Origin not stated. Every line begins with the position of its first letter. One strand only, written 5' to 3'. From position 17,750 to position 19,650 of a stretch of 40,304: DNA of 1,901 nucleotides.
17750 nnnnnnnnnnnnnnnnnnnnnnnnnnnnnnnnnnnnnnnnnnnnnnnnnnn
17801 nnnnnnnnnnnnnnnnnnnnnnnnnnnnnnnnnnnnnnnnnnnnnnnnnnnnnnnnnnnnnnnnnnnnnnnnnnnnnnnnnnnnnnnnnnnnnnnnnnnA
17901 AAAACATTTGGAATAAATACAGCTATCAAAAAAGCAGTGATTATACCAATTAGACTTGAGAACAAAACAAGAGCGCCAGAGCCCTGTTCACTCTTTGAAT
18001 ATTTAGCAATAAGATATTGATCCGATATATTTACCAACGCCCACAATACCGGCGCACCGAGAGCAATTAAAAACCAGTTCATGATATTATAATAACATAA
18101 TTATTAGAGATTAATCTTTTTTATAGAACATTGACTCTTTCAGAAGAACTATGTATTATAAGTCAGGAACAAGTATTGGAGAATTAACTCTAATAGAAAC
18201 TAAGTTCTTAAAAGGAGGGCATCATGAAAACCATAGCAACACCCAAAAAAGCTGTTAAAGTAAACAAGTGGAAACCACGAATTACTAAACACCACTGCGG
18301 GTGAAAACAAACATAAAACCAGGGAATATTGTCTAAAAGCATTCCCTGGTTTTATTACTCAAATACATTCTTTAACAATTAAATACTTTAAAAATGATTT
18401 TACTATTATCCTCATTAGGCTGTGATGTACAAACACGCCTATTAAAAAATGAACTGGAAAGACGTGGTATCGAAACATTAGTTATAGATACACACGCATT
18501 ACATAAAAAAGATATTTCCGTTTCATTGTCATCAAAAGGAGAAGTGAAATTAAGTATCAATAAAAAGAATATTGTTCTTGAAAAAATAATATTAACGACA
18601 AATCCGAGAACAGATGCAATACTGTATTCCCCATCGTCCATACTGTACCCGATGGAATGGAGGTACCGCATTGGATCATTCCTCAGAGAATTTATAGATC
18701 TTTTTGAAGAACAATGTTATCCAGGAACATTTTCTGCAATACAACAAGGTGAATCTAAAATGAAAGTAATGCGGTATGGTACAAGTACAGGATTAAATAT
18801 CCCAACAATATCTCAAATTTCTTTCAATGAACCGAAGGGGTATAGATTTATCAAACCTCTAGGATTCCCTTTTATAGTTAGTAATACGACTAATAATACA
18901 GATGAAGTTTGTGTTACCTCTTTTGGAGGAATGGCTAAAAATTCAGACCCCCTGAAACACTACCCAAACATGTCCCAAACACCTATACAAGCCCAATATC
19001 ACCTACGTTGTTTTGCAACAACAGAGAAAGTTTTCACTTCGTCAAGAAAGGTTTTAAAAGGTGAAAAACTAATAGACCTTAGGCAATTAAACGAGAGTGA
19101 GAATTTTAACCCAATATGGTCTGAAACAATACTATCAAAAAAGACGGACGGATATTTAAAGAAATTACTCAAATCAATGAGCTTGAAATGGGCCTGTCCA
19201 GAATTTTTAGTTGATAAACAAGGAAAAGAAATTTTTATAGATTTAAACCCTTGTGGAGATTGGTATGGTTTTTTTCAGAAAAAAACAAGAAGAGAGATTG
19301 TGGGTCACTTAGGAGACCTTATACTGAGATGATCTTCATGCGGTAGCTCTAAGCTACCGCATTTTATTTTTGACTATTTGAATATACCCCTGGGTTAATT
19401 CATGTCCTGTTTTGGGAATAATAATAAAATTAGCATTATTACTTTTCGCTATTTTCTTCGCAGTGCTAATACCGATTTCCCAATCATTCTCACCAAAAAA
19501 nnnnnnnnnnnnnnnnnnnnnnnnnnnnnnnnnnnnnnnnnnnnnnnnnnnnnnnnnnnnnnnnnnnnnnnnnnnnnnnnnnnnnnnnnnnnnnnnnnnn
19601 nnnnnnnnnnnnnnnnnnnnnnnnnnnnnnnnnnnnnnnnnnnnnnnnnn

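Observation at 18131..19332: SD-led Lys-rich 26-aa peptide, hairpin and MdnC/RimK-like ATP-grasp: a RiPP-like pair with a non-canonical substrate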

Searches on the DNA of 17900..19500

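Call 85: search_rna_families(source=window, start=17900, end=19500, threshold=evalue, max_evalue=1)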
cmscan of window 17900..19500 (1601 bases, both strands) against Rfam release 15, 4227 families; matches with E-value up to 1: 2.
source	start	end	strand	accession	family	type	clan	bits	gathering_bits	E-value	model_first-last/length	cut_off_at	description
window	19281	19374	+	RF00558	L20_leader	Cis-reg; leader;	-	22.3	58.7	0.15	1-127/127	no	Ribosomal protein L20 leader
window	19411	19493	-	RF00722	mir-451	Gene; miRNA;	-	18.6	66.5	0.8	1-71/71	no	mir-451 microRNA precursor family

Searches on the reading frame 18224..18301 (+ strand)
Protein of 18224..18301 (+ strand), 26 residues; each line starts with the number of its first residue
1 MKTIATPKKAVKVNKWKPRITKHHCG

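Call 3: search_protein_families(library=pfam, proteins=[window:18224-18301:+], max_evalue=1)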
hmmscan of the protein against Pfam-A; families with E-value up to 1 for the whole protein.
window:18224-18301:+ (26 aa): 0 families

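Call 4: search_protein_families(library=ncbifam, proteins=[window:18224-18301:+], max_evalue=1)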
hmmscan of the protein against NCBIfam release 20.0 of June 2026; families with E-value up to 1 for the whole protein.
window:18224-18301:+ (26 aa): 0 families
